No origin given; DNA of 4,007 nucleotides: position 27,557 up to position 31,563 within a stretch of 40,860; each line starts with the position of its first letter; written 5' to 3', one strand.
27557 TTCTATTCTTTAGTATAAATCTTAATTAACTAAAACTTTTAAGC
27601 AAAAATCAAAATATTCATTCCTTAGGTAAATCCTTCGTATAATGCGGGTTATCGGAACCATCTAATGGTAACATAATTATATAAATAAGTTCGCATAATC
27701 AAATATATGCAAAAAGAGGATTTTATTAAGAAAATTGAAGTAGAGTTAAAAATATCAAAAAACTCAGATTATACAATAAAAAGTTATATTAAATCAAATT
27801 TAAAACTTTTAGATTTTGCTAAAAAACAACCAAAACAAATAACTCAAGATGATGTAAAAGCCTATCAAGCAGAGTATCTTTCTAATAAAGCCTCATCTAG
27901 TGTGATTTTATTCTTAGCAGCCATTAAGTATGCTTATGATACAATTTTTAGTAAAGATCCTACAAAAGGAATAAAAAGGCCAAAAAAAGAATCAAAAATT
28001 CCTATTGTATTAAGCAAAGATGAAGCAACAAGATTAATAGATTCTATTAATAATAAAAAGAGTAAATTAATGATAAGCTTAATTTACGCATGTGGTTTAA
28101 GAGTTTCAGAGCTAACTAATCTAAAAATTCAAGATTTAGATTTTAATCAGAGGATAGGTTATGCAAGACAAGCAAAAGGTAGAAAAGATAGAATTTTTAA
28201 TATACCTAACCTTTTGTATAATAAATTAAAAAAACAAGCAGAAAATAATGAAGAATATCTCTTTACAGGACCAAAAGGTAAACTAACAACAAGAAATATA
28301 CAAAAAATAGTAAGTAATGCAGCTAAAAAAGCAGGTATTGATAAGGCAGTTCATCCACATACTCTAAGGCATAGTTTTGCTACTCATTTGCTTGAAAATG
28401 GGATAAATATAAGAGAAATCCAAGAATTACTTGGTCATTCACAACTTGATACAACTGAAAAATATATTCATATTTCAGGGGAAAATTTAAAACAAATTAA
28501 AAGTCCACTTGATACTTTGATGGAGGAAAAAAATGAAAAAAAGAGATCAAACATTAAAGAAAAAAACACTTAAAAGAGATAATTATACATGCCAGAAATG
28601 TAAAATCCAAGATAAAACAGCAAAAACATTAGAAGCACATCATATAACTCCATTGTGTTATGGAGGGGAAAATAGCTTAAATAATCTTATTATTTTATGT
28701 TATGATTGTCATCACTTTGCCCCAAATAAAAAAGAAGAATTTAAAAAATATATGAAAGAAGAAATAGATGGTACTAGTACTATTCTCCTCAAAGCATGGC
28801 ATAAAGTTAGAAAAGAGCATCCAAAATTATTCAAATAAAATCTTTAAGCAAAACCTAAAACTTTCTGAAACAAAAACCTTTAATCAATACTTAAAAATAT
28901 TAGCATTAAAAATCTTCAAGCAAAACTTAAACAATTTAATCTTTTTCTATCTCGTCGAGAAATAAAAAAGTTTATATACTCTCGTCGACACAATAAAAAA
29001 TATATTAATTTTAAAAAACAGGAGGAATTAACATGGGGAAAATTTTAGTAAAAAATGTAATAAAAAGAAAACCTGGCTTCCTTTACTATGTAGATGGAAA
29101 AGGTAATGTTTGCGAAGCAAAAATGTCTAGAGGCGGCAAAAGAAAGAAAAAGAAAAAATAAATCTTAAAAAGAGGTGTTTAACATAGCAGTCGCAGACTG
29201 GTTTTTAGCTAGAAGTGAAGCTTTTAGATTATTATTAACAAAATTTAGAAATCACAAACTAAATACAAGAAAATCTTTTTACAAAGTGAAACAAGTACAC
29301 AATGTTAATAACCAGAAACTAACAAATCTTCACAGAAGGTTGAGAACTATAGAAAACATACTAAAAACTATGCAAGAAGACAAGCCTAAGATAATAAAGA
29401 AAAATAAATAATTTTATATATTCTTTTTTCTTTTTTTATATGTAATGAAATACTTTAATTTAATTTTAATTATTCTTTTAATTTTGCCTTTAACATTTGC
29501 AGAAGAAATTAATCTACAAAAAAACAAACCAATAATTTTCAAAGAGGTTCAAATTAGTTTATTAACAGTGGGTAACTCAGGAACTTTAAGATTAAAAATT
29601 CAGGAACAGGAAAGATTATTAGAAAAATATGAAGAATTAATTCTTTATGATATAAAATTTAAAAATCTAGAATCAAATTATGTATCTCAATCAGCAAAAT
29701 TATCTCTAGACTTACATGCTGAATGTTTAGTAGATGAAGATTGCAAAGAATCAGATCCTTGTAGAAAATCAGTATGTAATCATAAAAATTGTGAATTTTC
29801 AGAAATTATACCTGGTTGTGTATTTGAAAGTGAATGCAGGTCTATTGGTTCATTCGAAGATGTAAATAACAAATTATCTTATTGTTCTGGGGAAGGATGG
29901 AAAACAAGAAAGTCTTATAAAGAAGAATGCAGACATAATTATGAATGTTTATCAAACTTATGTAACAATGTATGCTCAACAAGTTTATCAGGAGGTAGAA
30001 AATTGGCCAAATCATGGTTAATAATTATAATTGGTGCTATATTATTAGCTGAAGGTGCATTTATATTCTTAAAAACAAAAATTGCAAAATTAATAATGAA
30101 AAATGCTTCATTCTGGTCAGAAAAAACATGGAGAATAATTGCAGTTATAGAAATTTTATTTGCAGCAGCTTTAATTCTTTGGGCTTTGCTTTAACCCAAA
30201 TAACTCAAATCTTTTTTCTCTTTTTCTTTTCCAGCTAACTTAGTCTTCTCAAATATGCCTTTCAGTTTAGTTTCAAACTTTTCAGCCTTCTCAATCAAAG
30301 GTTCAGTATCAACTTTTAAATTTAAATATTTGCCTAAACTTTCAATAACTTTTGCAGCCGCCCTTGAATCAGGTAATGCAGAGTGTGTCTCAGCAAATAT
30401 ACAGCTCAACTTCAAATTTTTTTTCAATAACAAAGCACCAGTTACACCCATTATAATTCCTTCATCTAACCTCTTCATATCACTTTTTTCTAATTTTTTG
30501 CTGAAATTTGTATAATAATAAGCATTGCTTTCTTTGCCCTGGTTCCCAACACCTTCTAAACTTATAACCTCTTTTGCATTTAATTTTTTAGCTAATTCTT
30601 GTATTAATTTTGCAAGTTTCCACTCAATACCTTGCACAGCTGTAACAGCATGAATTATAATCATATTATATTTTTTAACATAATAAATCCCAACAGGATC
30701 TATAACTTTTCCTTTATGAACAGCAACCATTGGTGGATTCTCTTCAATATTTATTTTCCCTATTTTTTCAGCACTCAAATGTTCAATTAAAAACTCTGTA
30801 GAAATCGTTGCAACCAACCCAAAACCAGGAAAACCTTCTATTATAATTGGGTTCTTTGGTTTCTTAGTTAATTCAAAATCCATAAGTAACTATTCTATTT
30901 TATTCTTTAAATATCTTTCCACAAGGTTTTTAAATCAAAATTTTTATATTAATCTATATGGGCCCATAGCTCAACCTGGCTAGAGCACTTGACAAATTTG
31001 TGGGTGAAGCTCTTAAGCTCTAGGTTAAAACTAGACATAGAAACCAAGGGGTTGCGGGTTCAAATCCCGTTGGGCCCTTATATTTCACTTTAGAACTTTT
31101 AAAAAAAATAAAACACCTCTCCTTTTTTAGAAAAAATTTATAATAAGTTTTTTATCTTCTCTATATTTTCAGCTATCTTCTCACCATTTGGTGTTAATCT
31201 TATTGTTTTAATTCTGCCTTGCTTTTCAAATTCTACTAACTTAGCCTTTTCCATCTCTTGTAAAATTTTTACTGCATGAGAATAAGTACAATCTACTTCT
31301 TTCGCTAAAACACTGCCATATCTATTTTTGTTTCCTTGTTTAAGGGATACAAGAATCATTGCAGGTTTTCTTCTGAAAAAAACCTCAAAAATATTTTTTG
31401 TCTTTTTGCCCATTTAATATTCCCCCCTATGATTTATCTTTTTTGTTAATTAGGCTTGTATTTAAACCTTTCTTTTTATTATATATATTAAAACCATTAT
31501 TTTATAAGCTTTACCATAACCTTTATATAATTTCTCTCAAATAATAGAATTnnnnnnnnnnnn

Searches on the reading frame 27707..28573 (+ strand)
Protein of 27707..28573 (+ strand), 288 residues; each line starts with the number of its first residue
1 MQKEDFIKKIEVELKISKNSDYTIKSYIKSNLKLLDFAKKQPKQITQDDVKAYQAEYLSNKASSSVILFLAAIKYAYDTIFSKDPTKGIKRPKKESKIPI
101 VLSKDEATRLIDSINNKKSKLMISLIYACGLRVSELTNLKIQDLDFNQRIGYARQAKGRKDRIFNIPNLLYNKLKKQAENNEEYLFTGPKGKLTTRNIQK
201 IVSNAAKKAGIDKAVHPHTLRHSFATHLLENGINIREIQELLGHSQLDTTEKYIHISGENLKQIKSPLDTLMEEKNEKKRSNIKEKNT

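Call 16: search_protein_families(library=pfam, proteins=[window:27707-28573:+], max_evalue=0.001)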
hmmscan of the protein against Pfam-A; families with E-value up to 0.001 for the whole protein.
window:27707-28573:+ (288 aa): 3 families
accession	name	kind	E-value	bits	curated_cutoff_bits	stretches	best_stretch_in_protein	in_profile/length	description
PF00589.27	Phage_integrase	-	1.8e-42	145.5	27.1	1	102-257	3-169/172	Phage integrase family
PF13495.12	Phage_int_SAM_4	-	1.3e-07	32.4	27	1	8-83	3-81/85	Phage integrase, N-terminal SAM-like domain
PF02899.23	Phage_int_SAM_1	-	0.00019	22.1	22.3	1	13-77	7-76/83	Phage integrase, N-terminal SAM-like domain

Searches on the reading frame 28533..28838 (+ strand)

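Call 17: search_protein_families(library=pfam, proteins=[window:28533-28838:+], max_evalue=0.001)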
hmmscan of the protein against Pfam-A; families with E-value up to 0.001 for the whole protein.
window:28533-28838:+ (101 aa): 4 families
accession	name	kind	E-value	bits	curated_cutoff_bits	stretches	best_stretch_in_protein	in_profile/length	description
PF01844.29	HNH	-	1.7e-09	38.1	21.4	1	20-60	1-41/47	HNH endonuclease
PF14279.12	HNH_5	-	1.4e-06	28.6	27.5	1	20-63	1-43/56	HNH endonuclease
PF13391.12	HNH_2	-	6.3e-05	23.2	21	1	20-61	1-56/66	HNH endonuclease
PF13395.12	HNH_4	-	0.00087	19.6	22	0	17-55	2-40/54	HNH endonuclease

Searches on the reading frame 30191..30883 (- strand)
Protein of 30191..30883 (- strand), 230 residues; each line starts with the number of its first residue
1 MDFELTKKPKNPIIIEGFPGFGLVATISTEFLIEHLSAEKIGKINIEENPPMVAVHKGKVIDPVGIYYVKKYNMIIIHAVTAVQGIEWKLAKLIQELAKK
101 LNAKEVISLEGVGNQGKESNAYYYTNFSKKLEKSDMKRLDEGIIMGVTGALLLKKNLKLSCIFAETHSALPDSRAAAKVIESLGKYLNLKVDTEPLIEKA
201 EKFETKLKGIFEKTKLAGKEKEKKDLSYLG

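Call 6: search_protein_families(library=pfam, proteins=[window:30191-30883:-])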
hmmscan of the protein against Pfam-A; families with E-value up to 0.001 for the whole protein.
window:30191-30883:- (230 aa): 1 family
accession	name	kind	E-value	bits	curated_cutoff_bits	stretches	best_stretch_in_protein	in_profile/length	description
PF09754.15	PAC2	-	5.3e-37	128.2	25.8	1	15-208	2-212/215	PAC2 family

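Call 10: find_encoding_contigs(protein=window:30191-30883:-, flank=10000, max_places=10)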
Protein window:30191-30883:- (230 aa): no gene with exactly this product is on record in the collection.

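Call 36: find_homologous_proteins(query=window:30191-30883:-, max_evalue=1e-20)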
Query window:30191-30883:- (230 aa): 2460 proteins with E <= 1e-20 among 3151 candidates; the best 120 are listed.
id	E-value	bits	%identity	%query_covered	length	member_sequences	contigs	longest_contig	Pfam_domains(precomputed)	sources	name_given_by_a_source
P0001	7.7e-142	488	100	100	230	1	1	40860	PF09754.16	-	-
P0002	4.0e-123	427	86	100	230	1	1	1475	PF09754.16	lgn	-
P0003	1.8e-116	405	80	100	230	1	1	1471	PF09754.16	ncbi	-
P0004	1.1e-114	400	79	100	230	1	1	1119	PF09754.16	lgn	-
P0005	1.4e-112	393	79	100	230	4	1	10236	PF09754.16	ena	-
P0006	1.1e-103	364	74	100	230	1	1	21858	PF09754.16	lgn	-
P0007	1.5e-103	363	73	100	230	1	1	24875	PF09754.16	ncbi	-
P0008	3.8e-98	345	78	90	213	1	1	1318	PF09754.16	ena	-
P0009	4.2e-88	313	63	100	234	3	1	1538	PF09754.16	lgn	-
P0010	1.3e-86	308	62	100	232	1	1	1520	PF09754.16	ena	-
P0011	1.4e-85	304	61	100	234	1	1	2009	PF09754.16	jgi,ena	-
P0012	1.8e-85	304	63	100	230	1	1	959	PF09754.16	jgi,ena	jgi:uncharacterized protein (TIGR00161 family)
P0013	2.3e-85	304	61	100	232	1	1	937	PF09754.16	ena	-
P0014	2.4e-85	304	61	100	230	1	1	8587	PF09754.16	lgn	-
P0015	2.7e-85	303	61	100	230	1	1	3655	PF09754.16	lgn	-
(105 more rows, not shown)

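Call 37: find_encoding_contigs(protein=P0005, flank=10000, max_places=3)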
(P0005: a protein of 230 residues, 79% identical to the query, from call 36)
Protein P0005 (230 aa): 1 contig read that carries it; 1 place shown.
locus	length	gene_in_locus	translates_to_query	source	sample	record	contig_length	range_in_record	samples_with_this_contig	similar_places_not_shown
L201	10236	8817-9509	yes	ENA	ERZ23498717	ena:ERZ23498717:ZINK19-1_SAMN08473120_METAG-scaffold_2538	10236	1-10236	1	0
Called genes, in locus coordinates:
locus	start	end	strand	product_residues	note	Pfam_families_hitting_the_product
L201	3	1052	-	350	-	?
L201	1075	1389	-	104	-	-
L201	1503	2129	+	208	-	PF00154:RecA_N, PF01637:ATPase_2 (weak), PF03796:DnaB_C (faint), PF06745:ATPase (weak), PF08423:Rad51, PF13481:AAA_25, PF13479:AAA_24 (weak)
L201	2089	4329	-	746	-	PF01751:Toprim, PF01131:Topoisom_bac, PF01396:Zn_ribbon_Top1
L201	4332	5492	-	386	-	PF14528:LAGLIDADG_3 (weak)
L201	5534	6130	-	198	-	PF00149:Metallophos, PF12850:Metallophos_2, PF14582:Metallophos_3 (faint)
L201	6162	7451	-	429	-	PF02403:Seryl_tRNA_N, PF00587:tRNA-synt_2b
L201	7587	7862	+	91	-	-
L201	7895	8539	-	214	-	PF14528:LAGLIDADG_3 (weak)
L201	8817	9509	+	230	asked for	PF09754:PAC2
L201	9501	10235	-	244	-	?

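Call 38: find_encoding_contigs(protein=P0006, flank=10000, max_places=3)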
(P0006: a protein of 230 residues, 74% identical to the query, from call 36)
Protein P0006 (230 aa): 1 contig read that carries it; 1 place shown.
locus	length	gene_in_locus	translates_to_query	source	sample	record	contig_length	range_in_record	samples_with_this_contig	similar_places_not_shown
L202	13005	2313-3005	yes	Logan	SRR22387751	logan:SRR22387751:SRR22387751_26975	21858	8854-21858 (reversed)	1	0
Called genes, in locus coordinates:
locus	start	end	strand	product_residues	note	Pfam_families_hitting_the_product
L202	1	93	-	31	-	?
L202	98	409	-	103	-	PF06467:zf-FCS (faint), PF04945:YHS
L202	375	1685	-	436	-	PF02403:Seryl_tRNA_N, PF00587:tRNA-synt_2b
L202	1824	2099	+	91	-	-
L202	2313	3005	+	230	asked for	PF09754:PAC2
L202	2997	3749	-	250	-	-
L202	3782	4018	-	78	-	-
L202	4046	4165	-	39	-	-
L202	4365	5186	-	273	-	PF02899:Phage_int_SAM_1 (faint), PF13495:Phage_int_SAM_4, PF00589:Phage_integrase, PF22823:MrpR_C_cat (weak)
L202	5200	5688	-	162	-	-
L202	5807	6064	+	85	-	-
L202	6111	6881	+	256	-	-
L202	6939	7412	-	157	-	-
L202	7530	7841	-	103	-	-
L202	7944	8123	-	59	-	-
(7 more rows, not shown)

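Call 39: find_encoding_contigs(protein=P0007, flank=10000, max_places=3)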
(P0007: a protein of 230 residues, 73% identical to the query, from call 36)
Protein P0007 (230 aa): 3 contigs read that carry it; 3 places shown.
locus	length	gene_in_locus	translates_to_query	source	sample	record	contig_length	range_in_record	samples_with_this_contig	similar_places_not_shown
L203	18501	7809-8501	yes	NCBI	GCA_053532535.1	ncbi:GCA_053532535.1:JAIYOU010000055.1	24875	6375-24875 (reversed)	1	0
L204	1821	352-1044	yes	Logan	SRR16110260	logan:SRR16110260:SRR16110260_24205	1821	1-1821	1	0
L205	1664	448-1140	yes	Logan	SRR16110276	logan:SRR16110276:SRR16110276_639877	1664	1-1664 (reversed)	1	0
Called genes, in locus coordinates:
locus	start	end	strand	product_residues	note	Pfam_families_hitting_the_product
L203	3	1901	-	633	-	?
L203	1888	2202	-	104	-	-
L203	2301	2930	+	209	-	PF01637:ATPase_2 (weak), PF06745:ATPase (weak), PF08423:Rad51, PF13481:AAA_25, PF25199:nSTAND_NTPase5 (faint), PF00154:RecA_N, PF05707:Zot (weak), PF13479:AAA_24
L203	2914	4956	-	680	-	PF01751:Toprim, PF01131:Topoisom_bac, PF01396:Zn_ribbon_Top1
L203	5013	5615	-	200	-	PF00149:Metallophos, PF12850:Metallophos_2, PF14582:Metallophos_3 (faint)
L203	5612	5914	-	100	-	PF06467:zf-FCS (weak), PF04945:YHS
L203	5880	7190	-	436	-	PF02403:Seryl_tRNA_N, PF00587:tRNA-synt_2b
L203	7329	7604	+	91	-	-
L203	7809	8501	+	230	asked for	PF09754:PAC2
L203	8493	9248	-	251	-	-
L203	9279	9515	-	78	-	-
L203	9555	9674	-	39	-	-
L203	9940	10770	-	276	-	PF02899:Phage_int_SAM_1 (weak), PF13495:Phage_int_SAM_4, PF00589:Phage_integrase, PF22823:MrpR_C_cat (weak)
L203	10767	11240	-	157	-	-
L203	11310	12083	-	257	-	-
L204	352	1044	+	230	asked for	PF09754:PAC2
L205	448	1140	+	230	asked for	PF09754:PAC2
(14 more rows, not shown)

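Call 40: find_encoding_contigs(protein=P0002, flank=10000, max_places=3)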
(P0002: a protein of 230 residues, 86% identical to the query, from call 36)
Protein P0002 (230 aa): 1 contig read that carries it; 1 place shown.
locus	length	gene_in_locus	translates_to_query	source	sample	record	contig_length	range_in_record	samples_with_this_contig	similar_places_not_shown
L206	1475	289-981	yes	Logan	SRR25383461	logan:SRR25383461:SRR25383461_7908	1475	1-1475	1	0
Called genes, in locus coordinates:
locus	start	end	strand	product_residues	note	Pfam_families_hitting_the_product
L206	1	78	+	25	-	?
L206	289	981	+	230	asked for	PF09754:PAC2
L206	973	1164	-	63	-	-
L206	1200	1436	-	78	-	-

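Call 47: find_encoding_contigs(protein=P0003, flank=3000, max_places=2)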
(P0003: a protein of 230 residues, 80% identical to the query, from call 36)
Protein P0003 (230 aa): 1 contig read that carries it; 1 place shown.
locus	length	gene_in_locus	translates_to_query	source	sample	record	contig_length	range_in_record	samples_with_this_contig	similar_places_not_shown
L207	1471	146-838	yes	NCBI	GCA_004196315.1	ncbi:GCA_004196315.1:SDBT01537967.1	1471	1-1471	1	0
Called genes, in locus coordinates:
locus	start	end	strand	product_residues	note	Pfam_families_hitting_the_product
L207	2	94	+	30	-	?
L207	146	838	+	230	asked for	PF09754:PAC2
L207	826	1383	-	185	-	-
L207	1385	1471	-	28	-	?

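Call 48: find_encoding_contigs(protein=P0004, flank=3000, max_places=2)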
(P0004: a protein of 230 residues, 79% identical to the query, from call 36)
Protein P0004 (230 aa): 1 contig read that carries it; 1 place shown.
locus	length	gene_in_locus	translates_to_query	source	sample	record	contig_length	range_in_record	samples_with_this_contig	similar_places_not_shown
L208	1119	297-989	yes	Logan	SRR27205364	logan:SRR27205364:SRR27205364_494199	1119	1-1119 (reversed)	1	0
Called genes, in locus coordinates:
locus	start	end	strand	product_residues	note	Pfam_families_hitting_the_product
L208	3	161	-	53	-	?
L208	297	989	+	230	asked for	PF09754:PAC2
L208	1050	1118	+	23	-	?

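Call 49: find_encoding_contigs(protein=P0008, flank=3000, max_places=2)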
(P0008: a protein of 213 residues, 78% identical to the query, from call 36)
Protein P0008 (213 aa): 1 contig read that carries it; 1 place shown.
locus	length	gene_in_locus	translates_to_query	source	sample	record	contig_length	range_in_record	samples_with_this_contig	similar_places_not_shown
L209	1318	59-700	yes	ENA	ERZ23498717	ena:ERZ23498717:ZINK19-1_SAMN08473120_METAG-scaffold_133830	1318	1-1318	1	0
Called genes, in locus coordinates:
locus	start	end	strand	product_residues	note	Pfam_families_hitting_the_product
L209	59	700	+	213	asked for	PF09754:PAC2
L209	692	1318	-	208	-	?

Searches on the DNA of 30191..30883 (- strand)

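Call 41: search_rna_families(sources=[L201, L202, L203, L204, L205, L206], threshold=gathering, show_alignments=0)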
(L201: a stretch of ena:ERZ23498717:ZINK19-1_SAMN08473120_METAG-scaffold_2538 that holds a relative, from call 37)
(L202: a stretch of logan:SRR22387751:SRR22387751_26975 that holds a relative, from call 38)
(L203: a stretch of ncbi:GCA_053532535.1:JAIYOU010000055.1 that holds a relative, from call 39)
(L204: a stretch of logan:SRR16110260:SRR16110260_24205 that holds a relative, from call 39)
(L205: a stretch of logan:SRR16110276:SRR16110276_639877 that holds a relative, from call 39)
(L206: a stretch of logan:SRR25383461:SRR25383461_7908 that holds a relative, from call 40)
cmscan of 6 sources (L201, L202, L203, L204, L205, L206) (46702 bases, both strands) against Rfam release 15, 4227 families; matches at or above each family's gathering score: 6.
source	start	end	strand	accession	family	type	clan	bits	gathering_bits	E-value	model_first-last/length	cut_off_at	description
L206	136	211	-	RF00005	tRNA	Gene; tRNA;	CL00001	70.1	29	2.2e-13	1-71/71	no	tRNA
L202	2158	2232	-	RF00005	tRNA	Gene; tRNA;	CL00001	69.1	29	4e-13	1-71/71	no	tRNA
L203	7657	7731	-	RF00005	tRNA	Gene; tRNA;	CL00001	63.9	29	1.1e-11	1-71/71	no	tRNA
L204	200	274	-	RF00005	tRNA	Gene; tRNA;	CL00001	63.9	29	1.1e-11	1-71/71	no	tRNA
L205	296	370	-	RF00005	tRNA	Gene; tRNA;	CL00001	63.9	29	1.1e-11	1-71/71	no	tRNA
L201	8632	8735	-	RF00005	tRNA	Gene; tRNA;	CL00001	50.2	29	6.6e-08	1-71/71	no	tRNA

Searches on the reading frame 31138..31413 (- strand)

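Call 6: search_protein_families(library=pfam, proteins=[window:31138-31413:-])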
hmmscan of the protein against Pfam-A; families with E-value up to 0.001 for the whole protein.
window:31138-31413:- (91 aa): 5 families
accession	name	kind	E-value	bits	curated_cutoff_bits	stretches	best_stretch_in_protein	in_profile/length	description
PF13463.12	HTH_27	-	1.6e-06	28.7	22.2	1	17-77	5-68/68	Winged helix DNA-binding domain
PF22665.2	DUF6293_C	-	5.2e-05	24.1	27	1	49-82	66-99/101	DUF6293 C-terminal winged helix domain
PF01090.25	Ribosomal_S19e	-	7.6e-05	22.9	29.4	1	27-85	76-131/137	Ribosomal protein S19e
PF14947.12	HTH_45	-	0.00013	22.4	25.5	1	20-90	11-75/77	Winged helix-turn-helix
PF25212.1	HVO_A0114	-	0.00031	20.9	27.6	1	32-72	38-78/84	HVO_A0114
